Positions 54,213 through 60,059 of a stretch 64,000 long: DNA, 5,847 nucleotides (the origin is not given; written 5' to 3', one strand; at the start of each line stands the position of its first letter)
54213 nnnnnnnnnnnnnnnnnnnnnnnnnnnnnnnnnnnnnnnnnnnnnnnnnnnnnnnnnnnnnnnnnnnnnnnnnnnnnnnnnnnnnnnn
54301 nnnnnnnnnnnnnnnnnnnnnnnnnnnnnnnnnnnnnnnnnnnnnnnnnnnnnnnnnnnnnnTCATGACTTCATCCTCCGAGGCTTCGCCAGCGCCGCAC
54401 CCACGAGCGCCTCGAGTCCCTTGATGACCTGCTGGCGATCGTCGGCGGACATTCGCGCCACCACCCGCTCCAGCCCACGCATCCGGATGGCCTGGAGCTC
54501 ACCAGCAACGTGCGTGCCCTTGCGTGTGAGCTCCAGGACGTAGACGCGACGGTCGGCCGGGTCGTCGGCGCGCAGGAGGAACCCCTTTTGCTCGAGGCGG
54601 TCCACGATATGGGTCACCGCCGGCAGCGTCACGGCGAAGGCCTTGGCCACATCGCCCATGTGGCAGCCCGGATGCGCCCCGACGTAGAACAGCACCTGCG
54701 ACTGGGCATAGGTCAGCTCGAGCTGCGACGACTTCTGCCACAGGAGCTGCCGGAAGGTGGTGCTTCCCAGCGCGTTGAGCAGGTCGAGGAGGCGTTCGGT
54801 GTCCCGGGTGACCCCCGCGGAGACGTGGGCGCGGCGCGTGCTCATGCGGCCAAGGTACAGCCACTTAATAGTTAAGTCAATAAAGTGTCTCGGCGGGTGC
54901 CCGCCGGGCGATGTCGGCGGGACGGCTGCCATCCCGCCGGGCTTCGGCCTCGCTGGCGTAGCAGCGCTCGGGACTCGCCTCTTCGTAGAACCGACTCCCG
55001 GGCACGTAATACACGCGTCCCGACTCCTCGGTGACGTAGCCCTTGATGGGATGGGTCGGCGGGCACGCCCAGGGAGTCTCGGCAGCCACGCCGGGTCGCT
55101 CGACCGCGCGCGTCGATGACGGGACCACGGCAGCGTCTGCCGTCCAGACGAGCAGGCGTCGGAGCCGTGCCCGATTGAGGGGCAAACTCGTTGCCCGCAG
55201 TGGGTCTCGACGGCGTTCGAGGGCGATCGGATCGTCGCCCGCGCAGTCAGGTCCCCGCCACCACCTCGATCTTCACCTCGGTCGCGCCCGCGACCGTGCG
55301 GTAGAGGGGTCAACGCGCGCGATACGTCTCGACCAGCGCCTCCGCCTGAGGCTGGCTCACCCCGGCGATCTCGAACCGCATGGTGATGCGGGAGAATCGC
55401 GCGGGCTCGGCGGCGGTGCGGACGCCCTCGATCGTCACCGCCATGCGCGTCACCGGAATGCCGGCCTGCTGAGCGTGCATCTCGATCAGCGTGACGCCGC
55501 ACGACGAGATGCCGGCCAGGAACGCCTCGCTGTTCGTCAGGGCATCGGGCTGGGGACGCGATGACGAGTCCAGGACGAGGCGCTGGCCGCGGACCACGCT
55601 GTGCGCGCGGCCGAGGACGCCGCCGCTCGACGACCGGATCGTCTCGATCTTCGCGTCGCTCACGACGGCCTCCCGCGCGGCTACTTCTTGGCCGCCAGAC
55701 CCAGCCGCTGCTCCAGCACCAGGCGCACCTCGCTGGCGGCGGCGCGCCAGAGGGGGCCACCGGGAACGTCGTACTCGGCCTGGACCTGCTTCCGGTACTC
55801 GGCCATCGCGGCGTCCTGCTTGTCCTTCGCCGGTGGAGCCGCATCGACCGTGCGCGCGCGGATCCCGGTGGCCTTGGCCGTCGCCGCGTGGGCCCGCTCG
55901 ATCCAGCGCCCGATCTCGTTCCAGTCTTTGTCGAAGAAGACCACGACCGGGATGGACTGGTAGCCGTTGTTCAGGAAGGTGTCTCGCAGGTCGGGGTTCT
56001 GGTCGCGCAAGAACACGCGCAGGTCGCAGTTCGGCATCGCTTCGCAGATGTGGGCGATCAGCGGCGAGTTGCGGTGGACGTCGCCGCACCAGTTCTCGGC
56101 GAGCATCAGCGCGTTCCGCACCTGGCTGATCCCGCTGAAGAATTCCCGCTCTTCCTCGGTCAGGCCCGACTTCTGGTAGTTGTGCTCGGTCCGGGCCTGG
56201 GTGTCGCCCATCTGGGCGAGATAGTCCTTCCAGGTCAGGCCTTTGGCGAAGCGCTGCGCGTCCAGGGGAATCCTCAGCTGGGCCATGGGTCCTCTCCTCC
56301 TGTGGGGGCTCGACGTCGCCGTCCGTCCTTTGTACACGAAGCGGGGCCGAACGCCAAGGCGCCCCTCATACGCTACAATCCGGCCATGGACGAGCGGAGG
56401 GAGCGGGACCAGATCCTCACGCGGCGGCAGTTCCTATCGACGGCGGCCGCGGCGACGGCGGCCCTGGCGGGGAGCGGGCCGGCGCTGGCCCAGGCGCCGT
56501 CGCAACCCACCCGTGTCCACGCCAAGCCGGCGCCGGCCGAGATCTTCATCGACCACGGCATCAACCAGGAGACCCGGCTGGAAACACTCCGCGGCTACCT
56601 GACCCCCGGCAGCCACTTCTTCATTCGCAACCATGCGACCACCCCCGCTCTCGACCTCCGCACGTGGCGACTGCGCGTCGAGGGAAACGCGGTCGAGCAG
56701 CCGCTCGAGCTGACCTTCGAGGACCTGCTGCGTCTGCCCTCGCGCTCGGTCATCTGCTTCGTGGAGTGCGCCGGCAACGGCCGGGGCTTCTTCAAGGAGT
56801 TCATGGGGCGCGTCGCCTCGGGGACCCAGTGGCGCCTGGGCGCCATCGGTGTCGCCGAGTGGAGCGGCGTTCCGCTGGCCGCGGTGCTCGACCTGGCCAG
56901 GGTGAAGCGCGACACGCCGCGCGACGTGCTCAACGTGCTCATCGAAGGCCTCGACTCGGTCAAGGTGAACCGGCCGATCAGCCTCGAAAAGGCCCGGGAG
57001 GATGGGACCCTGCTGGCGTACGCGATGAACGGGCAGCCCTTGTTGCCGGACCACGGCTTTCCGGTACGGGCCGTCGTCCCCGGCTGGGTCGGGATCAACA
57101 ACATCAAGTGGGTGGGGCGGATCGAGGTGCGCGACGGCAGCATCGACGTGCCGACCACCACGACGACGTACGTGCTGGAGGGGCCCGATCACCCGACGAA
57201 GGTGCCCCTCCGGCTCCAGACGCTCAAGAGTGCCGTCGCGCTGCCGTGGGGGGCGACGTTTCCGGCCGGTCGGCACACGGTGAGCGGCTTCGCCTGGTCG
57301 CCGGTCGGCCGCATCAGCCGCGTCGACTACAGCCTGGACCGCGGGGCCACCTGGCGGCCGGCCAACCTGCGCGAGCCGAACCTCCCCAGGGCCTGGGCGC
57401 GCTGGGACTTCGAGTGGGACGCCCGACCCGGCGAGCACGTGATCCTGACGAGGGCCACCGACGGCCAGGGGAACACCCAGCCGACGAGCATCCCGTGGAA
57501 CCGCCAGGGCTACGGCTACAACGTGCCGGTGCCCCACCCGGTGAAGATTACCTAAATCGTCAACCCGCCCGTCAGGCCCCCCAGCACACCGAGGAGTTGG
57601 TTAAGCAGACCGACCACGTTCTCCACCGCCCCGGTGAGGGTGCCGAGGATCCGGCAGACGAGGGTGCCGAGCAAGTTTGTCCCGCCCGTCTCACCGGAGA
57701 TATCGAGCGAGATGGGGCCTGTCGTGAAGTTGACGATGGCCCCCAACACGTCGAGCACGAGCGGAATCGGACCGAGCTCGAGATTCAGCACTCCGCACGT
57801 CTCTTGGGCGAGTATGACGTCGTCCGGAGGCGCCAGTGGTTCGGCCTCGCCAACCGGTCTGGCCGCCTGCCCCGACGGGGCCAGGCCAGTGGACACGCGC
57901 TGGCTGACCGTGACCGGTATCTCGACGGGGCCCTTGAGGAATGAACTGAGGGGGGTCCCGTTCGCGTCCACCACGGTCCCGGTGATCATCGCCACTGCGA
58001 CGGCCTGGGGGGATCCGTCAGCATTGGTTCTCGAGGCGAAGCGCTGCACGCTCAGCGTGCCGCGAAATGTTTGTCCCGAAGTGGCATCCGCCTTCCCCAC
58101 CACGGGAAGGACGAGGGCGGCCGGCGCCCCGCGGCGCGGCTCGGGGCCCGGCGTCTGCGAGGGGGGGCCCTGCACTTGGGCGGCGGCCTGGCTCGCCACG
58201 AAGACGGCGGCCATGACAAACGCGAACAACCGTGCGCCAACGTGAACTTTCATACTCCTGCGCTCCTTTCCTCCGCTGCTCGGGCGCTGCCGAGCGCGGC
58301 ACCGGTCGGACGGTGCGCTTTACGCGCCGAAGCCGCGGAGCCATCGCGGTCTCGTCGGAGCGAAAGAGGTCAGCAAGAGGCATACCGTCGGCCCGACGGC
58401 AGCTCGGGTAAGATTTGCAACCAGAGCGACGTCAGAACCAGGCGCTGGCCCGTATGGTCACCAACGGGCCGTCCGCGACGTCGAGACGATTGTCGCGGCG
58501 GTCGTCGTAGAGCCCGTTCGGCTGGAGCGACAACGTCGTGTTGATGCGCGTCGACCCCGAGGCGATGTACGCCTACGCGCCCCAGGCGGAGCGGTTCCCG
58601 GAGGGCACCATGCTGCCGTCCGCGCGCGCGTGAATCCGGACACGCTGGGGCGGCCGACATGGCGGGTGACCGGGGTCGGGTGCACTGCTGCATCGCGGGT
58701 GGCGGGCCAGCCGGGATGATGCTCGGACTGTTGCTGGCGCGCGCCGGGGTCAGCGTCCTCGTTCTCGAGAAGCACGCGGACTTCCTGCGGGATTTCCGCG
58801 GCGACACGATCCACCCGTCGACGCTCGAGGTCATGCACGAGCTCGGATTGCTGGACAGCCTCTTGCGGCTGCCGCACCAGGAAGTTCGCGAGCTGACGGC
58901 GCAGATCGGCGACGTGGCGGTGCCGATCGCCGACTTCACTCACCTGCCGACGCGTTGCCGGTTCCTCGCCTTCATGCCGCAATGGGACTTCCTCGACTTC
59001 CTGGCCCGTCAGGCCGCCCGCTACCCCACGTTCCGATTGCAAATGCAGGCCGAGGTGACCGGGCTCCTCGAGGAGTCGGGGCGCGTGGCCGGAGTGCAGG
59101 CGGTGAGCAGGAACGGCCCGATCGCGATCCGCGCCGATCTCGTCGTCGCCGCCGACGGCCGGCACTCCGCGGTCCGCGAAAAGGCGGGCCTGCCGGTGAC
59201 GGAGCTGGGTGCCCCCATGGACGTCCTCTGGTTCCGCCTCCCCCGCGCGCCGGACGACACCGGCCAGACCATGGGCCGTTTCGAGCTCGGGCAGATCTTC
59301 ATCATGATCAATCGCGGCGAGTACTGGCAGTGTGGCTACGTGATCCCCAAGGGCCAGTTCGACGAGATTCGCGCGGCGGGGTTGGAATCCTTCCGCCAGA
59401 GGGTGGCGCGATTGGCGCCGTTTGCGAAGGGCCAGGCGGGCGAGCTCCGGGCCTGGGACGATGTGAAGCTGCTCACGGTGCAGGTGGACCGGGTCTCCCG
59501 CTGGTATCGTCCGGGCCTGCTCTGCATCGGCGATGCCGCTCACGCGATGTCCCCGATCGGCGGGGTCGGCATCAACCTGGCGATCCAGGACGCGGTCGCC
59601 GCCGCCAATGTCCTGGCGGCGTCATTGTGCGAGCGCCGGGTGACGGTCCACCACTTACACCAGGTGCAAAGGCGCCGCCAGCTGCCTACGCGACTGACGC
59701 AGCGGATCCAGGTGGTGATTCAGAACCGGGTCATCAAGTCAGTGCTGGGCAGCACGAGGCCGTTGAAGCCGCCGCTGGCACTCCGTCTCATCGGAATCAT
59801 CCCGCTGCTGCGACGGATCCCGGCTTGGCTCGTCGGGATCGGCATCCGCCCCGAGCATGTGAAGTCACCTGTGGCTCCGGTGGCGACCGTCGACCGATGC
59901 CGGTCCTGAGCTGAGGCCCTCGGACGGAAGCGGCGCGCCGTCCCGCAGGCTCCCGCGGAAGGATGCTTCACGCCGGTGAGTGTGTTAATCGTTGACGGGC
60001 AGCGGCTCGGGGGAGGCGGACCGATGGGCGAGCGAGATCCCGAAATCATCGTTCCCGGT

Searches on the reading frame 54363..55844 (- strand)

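Call 27: search_protein_families(library=pfam, proteins=[window:54363-55844:-], max_evalue=0.00001)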
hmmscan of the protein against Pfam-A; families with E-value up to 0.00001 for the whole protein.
window:54363-55844:- (493 aa): 2 families
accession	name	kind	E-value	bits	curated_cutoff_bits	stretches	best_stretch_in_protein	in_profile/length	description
PF12802.13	MarR_2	-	1.8e-12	47.7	27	1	377-433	3-60/61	MarR family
PF01047.28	MarR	-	1.8e-11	44.2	24.6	1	377-434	1-58/59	MarR family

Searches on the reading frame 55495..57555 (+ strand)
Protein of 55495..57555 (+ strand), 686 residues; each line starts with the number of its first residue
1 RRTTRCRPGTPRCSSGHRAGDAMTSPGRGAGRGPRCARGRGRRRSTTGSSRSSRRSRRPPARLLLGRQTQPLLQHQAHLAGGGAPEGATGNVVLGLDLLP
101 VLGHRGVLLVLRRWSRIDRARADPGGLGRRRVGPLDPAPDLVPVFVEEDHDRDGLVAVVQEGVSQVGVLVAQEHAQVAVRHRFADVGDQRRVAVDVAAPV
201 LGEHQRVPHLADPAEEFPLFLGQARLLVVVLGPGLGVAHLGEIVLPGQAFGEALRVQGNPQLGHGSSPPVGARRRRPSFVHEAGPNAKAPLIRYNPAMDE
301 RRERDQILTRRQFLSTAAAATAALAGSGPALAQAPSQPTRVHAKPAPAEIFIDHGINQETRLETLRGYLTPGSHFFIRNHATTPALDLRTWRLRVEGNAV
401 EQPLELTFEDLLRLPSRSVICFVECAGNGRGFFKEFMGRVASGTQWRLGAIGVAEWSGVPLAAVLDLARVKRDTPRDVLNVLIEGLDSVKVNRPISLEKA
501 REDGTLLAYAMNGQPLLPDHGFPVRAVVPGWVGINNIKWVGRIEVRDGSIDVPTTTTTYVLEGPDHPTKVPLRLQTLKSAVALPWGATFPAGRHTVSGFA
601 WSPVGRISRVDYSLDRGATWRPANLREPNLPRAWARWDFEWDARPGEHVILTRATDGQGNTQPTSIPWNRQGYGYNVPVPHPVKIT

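Call 27: search_protein_families(library=pfam, proteins=[window:55495-57555:+], max_evalue=0.00001)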
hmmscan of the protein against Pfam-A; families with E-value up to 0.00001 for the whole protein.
window:55495-57555:+ (686 aa): 2 families
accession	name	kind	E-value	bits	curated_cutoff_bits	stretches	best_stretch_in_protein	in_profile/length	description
PF00174.25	Oxidored_molyb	-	8.2e-51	172.4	24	1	380-547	1-162/169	Oxidoreductase molybdopterin binding domain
PF03404.22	Mo-co_dimer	-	5.5e-12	46.3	22.7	1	592-674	29-126/138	Mo-co oxidoreductase dimerisation domain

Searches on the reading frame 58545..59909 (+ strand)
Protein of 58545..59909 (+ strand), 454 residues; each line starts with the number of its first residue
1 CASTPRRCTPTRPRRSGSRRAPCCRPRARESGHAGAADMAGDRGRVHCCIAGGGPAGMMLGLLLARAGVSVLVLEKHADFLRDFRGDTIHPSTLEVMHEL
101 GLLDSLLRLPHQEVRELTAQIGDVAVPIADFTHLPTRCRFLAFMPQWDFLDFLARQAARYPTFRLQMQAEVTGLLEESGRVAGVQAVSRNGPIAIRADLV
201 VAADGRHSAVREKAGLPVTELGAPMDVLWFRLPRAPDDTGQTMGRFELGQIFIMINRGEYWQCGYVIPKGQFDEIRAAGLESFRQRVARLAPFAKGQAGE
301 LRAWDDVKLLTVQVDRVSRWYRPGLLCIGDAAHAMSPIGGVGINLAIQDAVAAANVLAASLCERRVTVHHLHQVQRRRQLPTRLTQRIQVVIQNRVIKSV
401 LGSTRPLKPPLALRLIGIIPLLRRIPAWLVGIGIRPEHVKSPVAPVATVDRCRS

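Call 28: search_protein_families(library=pfam, proteins=[window:58545-59909:+], max_evalue=0.00001)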
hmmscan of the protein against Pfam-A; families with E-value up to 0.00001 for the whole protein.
window:58545-59909:+ (454 aa): 3 families
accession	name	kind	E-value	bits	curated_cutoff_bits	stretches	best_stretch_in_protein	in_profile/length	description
PF01494.25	FAD_binding_3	-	1.5e-59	202.5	22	1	46-387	2-348/349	FAD binding domain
PF00890.30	FAD_binding_2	-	1e-06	28.7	20.4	0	50-78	4-32/414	FAD binding domain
PF01266.30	DAO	-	1.6e-06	28.3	27.9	0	48-79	2-33/353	FAD dependent oxidoreductase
